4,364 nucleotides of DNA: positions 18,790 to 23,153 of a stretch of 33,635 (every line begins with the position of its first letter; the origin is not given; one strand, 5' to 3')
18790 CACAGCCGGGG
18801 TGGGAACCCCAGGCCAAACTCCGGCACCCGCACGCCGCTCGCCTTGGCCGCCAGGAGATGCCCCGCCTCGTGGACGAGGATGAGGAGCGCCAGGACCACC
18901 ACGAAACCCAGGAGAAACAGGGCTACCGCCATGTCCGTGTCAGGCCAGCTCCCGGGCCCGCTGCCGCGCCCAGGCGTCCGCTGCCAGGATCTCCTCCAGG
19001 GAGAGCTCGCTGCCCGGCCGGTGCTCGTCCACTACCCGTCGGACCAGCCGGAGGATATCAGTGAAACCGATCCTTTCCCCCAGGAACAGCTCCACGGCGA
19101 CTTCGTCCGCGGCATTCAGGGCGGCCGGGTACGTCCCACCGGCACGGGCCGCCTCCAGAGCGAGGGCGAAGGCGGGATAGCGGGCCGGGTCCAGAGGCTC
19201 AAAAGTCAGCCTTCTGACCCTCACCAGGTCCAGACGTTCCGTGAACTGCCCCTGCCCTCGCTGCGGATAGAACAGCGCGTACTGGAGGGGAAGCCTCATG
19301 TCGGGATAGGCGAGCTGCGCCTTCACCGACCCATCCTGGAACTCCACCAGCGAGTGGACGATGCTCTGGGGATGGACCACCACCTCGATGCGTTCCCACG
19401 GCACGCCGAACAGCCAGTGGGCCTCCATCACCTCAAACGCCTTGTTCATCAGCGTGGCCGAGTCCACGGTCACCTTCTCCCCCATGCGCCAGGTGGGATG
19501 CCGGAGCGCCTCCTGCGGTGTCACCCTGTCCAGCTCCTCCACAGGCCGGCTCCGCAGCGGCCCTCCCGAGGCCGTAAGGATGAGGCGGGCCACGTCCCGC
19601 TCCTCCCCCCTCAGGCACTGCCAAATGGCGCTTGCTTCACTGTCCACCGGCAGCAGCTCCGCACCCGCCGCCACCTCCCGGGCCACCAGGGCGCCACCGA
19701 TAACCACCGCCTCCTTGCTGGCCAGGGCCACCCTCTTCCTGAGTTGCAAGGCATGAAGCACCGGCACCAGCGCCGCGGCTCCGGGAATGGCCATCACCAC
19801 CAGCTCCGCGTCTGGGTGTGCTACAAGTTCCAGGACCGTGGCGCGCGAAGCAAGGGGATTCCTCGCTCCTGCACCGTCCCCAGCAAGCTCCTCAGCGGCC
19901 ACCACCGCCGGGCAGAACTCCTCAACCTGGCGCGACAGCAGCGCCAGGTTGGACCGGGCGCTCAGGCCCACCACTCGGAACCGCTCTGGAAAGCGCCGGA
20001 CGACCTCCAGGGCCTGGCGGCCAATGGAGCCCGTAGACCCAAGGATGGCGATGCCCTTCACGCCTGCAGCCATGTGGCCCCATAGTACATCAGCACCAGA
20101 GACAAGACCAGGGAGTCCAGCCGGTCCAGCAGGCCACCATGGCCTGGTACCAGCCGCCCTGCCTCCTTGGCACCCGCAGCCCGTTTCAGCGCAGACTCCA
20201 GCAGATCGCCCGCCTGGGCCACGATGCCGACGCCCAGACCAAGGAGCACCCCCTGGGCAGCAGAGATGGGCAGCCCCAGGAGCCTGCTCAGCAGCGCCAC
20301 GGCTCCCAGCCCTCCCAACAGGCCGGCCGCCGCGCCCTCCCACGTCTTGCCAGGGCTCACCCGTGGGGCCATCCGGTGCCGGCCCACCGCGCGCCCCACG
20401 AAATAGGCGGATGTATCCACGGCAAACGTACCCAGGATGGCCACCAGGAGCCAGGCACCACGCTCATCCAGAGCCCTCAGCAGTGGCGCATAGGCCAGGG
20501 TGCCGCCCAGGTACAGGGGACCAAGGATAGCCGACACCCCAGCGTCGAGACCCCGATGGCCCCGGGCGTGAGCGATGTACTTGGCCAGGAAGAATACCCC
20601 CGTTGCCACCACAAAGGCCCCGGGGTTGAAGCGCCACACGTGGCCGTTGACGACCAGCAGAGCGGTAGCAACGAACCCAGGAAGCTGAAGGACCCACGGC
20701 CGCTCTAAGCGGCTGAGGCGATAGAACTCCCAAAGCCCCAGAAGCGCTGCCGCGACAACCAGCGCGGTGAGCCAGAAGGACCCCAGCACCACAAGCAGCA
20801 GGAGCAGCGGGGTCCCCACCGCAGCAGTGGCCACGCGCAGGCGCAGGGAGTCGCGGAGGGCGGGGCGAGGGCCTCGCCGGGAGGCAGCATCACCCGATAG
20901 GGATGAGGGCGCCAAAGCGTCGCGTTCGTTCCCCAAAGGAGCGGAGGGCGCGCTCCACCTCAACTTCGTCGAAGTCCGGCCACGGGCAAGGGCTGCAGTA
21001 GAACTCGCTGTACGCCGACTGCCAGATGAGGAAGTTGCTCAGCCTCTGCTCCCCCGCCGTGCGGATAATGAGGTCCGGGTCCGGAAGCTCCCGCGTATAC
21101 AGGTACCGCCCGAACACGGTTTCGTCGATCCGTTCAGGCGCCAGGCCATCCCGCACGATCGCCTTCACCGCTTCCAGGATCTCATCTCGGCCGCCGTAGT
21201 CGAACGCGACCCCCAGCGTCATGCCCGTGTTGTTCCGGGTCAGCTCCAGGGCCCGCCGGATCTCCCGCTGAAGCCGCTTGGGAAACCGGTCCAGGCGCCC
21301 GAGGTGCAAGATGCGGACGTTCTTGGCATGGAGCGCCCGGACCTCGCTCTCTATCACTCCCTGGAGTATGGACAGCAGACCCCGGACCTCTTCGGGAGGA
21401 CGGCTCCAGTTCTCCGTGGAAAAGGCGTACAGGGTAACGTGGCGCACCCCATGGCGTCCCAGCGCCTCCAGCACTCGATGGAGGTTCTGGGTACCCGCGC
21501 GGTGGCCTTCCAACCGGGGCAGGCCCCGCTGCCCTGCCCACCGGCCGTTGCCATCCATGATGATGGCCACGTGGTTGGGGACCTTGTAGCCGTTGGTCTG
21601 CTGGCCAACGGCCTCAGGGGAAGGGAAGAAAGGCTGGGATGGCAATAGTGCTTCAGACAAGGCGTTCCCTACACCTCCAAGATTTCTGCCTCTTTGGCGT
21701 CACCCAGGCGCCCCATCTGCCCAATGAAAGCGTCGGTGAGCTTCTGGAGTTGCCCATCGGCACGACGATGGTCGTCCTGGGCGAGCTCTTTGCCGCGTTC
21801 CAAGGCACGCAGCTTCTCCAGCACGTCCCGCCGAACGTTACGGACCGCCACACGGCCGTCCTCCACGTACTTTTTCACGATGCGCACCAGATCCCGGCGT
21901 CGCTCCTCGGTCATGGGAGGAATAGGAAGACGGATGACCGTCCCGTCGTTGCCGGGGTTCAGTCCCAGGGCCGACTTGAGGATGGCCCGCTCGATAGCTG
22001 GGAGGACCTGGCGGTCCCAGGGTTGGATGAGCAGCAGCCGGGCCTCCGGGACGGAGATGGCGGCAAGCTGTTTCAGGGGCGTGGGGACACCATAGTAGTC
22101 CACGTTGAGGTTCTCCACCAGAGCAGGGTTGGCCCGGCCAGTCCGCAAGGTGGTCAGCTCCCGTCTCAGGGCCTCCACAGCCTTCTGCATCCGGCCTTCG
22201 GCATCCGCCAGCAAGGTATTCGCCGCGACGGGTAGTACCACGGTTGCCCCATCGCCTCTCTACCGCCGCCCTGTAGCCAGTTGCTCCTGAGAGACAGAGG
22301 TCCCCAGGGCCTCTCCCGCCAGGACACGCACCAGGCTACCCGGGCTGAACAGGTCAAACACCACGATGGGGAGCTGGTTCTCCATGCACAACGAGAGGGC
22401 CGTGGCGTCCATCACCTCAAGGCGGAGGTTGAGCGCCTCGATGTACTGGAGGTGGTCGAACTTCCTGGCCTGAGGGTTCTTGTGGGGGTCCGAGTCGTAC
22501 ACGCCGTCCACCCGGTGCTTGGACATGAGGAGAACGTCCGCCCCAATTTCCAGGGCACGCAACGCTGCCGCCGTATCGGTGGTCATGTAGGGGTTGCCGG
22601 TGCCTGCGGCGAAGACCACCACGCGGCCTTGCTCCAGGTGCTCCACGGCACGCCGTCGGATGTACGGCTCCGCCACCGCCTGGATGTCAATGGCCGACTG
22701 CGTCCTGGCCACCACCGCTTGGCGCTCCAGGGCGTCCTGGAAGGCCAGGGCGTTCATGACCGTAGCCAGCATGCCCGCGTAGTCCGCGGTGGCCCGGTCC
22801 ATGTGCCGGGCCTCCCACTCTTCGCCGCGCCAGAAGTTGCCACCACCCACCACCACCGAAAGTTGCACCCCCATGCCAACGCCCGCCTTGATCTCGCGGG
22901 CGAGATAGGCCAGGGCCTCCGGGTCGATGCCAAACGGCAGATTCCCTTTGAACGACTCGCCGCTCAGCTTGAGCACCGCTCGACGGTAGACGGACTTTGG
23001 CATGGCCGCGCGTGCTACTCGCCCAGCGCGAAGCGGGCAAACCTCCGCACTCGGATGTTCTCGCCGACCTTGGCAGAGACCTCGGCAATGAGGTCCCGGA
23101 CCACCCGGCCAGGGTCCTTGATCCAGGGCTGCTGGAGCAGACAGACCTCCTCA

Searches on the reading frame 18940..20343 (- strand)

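Call 72: search_protein_families(library=pfam, proteins=[window:18940-20343:-], max_evalue=0.00001)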
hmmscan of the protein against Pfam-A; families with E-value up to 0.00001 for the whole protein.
window:18940-20343:- (467 aa): 3 families
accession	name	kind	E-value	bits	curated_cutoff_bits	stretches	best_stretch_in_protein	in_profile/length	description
PF13288.12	DXPR_C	-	3.5e-40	137.3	27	1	344-461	1-114/115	DXP reductoisomerase C-terminal domain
PF08436.17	DXP_redisom_C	-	2e-37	127.7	26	1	230-312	1-84/84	1-deoxy-D-xylulose 5-phosphate reductoisomerase C-terminal domain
PF02670.22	DXP_reductoisom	-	2.7e-29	102.9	21.7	1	98-217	1-129/129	1-deoxy-D-xylulose 5-phosphate reductoisomerase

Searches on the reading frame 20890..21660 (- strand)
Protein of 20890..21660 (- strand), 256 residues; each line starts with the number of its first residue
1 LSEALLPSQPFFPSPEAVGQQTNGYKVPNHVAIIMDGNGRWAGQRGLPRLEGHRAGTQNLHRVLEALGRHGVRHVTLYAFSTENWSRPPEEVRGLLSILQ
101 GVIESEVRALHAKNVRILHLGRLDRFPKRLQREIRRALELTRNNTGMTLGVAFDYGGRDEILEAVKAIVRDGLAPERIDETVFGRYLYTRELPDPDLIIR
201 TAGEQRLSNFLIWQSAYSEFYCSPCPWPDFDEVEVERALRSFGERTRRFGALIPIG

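Call 72: search_protein_families(library=pfam, proteins=[window:20890-21660:-], max_evalue=0.00001)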
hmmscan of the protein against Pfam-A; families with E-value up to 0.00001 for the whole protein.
window:20890-21660:- (256 aa): 1 family
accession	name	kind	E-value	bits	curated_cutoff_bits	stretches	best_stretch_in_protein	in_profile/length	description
PF01255.24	Prenyltransf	-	4.7e-81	272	27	1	34-250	1-219/219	Putative undecaprenyl diphosphate synthase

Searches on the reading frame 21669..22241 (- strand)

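Call 72: search_protein_families(library=pfam, proteins=[window:21669-22241:-], max_evalue=0.00001)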
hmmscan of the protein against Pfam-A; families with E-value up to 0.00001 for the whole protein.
window:21669-22241:- (190 aa): 1 family
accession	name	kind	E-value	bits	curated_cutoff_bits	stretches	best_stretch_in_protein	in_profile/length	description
PF01765.24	RRF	-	1.3e-62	210.9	29.7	1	25-188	1-164/164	Ribosome recycling factor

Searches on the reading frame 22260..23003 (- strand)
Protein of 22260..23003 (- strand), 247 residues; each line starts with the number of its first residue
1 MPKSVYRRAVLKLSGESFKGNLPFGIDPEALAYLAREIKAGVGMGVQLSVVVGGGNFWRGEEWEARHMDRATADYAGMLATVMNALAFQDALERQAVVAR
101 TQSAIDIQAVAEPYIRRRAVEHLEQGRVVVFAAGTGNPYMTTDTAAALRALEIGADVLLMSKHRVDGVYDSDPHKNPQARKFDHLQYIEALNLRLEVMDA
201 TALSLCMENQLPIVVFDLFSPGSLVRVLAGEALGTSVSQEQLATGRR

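Call 72: search_protein_families(library=pfam, proteins=[window:22260-23003:-], max_evalue=0.00001)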
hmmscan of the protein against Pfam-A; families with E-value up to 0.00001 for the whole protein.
window:22260-23003:- (247 aa): 1 family
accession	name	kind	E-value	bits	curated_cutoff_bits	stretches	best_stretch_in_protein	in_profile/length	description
PF00696.33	AA_kinase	-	5.3e-29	102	24.9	1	8-217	2-234/234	Amino acid kinase family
